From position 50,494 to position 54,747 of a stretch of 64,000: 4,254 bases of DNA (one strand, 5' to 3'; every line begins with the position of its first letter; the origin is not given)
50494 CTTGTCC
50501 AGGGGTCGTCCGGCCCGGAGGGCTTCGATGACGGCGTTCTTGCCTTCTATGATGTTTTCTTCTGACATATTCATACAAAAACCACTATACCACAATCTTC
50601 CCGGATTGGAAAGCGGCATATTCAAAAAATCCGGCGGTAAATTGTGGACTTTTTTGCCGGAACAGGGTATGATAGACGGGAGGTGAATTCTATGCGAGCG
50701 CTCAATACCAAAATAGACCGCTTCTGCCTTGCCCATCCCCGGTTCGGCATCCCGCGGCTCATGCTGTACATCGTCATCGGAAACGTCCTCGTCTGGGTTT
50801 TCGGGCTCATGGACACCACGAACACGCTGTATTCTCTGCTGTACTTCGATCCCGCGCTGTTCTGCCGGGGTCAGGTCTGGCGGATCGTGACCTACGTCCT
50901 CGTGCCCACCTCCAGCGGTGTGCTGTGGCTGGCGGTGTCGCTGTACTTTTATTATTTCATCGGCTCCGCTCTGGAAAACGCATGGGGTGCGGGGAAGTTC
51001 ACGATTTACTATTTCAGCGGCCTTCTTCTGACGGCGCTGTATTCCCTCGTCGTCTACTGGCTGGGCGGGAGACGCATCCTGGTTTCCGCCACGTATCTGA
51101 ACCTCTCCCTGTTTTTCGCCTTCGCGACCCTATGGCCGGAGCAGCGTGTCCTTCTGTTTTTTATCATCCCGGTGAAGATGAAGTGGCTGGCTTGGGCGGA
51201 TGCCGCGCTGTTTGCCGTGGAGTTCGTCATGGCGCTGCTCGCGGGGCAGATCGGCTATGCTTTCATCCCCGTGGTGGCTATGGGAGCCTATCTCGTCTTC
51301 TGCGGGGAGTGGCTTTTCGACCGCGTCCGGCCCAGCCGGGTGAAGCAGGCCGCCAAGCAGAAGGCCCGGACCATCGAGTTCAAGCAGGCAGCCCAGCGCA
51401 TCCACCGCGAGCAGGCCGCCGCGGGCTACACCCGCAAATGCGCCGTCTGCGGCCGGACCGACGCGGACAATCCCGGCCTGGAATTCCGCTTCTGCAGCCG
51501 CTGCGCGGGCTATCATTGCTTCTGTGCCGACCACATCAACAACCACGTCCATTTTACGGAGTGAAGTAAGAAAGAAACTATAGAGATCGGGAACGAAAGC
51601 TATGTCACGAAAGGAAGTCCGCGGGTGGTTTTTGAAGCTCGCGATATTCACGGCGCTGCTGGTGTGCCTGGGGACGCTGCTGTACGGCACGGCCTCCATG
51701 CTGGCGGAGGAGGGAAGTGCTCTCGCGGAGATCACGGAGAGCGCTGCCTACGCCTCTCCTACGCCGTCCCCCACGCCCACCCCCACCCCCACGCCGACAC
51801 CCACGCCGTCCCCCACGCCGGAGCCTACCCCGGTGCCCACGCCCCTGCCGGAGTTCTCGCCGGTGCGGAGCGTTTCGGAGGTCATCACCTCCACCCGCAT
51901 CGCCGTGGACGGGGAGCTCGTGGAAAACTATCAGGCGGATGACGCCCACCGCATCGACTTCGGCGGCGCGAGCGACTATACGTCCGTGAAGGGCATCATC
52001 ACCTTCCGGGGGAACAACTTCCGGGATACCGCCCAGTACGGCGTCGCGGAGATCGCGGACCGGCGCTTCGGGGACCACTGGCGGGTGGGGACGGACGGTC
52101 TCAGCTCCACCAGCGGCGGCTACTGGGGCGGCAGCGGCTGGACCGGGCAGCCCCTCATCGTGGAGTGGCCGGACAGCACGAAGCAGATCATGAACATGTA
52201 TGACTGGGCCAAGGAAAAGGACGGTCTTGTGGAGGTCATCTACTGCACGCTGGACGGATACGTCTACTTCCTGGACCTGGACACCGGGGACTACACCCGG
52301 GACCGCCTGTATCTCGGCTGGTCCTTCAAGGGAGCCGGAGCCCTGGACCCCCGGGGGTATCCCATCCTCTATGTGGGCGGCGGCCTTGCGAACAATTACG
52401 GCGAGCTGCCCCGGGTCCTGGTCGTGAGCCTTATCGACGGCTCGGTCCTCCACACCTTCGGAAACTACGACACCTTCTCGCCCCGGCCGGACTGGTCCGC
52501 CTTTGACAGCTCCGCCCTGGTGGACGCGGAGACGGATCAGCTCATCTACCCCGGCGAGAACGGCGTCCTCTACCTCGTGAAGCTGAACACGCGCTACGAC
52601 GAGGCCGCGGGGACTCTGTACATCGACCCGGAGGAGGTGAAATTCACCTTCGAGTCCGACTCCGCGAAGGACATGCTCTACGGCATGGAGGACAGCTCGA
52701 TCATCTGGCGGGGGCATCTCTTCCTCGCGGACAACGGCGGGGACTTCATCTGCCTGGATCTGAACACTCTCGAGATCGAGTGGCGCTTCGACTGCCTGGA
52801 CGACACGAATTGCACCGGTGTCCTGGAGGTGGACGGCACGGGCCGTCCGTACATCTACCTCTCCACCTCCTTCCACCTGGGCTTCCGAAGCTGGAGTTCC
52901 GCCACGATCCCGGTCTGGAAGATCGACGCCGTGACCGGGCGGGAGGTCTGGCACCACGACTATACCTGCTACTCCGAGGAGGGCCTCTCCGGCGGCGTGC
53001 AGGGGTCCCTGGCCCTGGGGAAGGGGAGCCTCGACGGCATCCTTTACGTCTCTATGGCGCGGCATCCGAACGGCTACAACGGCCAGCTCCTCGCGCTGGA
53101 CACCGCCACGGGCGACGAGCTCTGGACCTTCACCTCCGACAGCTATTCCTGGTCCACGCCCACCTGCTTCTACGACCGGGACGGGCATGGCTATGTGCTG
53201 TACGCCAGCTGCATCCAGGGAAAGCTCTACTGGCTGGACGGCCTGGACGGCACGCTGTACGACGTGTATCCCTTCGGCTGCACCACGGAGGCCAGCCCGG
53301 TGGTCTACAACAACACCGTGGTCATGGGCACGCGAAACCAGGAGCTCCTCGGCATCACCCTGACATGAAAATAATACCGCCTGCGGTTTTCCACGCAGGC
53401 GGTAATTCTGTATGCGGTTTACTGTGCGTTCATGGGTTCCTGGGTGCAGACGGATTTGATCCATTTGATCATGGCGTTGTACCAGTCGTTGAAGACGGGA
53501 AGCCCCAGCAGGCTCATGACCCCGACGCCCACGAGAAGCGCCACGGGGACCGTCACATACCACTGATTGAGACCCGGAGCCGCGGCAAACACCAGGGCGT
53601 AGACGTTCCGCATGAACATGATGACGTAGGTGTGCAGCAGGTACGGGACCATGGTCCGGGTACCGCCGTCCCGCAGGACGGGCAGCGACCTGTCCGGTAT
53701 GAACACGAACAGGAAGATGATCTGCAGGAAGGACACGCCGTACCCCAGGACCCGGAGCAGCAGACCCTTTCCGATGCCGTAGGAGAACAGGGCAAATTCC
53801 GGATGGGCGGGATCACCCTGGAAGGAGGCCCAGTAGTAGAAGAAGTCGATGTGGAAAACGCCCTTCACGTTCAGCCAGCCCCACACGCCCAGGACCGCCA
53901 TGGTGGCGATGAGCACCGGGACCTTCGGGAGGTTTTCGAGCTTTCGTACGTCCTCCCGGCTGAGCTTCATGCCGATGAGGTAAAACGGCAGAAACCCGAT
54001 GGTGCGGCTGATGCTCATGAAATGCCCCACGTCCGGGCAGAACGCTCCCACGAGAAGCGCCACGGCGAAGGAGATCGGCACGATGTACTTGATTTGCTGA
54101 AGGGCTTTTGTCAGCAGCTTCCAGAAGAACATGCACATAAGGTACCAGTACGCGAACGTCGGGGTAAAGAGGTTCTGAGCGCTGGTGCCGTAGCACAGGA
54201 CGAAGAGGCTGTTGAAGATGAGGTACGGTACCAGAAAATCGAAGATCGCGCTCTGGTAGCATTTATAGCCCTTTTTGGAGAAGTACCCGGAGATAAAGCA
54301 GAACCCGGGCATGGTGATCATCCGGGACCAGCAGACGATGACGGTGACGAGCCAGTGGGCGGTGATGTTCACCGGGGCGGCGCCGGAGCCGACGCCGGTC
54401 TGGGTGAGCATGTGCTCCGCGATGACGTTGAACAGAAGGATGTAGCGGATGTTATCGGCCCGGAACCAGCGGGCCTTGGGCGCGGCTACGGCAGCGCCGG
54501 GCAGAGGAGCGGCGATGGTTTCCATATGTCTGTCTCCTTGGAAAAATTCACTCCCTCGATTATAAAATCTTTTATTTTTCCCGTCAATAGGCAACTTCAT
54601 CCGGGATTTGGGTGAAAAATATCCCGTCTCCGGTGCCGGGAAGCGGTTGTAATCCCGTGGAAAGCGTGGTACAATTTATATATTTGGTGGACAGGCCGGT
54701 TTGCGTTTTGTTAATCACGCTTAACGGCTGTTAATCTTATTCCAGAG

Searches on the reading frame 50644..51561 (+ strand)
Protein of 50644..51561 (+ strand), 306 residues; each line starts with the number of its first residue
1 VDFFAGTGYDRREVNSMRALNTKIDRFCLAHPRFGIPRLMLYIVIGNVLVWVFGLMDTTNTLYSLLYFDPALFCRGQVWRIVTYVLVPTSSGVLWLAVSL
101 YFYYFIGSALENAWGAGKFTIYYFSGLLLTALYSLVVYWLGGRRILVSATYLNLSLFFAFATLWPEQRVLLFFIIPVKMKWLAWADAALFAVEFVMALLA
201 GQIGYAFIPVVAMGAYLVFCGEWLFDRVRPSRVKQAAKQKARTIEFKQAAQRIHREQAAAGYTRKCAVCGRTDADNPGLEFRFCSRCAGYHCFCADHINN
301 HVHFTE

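Call 3: search_protein_families(library=pfam, proteins=[window:50644-51561:+], max_evalue=0.01)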
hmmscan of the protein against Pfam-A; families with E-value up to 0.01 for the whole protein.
window:50644-51561:+ (306 aa): 2 families
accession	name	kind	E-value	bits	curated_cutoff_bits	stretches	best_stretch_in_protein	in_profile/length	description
PF01694.28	Rhomboid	-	7.4e-06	26.7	22.6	1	75-201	1-118/143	Rhomboid domain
PF04511.20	DER1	-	0.00032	21.1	26.6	1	36-190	1-150/191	Der1-like family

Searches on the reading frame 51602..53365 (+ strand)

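Call 3: search_protein_families(library=pfam, proteins=[window:51602-53365:+], max_evalue=0.01)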
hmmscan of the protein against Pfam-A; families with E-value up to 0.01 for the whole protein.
window:51602-53365:+ (588 aa): 4 families
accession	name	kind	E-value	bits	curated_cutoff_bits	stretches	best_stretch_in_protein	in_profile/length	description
PF13570.13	Beta-prop_ACSF4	-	4.3e-12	46.5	133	1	493-585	235-327/329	Beta-alanine-activating enzyme, beta-propeller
PF13360.13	PQQ_2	-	2.4e-08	34.3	27.6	1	440-585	7-133/233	Outer membrane protein assembly factor BamB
PF01011.28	PQQ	-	8.9e-05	21.8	26.7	0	440-532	501-595/595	Glucose/ethanol/alcohol dehydrogenase, beta-propeller domain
PF25706.1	HCMV_UL116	-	0.0033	17.1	30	1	2-104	3-100/336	Human cytomegalovirus UL116 protein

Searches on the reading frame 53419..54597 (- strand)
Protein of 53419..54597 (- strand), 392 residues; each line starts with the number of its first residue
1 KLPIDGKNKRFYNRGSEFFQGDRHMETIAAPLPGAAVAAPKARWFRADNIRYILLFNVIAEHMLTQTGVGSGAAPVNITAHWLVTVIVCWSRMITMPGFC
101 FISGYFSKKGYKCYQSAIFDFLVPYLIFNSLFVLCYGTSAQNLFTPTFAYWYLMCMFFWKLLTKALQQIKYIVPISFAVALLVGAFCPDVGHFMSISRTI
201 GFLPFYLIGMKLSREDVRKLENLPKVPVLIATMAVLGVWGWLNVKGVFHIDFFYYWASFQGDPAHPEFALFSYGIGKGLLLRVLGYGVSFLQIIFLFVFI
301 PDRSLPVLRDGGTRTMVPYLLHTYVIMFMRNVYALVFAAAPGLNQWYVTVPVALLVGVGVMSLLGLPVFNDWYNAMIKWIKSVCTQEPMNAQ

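Call 3: search_protein_families(library=pfam, proteins=[window:53419-54597:-], max_evalue=0.01)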
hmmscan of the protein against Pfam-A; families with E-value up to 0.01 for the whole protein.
window:53419-54597:- (392 aa): 1 family
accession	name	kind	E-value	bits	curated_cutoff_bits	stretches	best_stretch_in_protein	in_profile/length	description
PF01757.29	Acyl_transf_3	-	8.8e-08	32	31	1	48-360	5-320/326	Acyltransferase domain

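Call 4: search_protein_families(library=ncbifam, proteins=[window:53419-54597:-], max_evalue=0.01)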
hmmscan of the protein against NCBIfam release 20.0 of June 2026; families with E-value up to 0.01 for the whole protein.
window:53419-54597:- (392 aa): 0 families
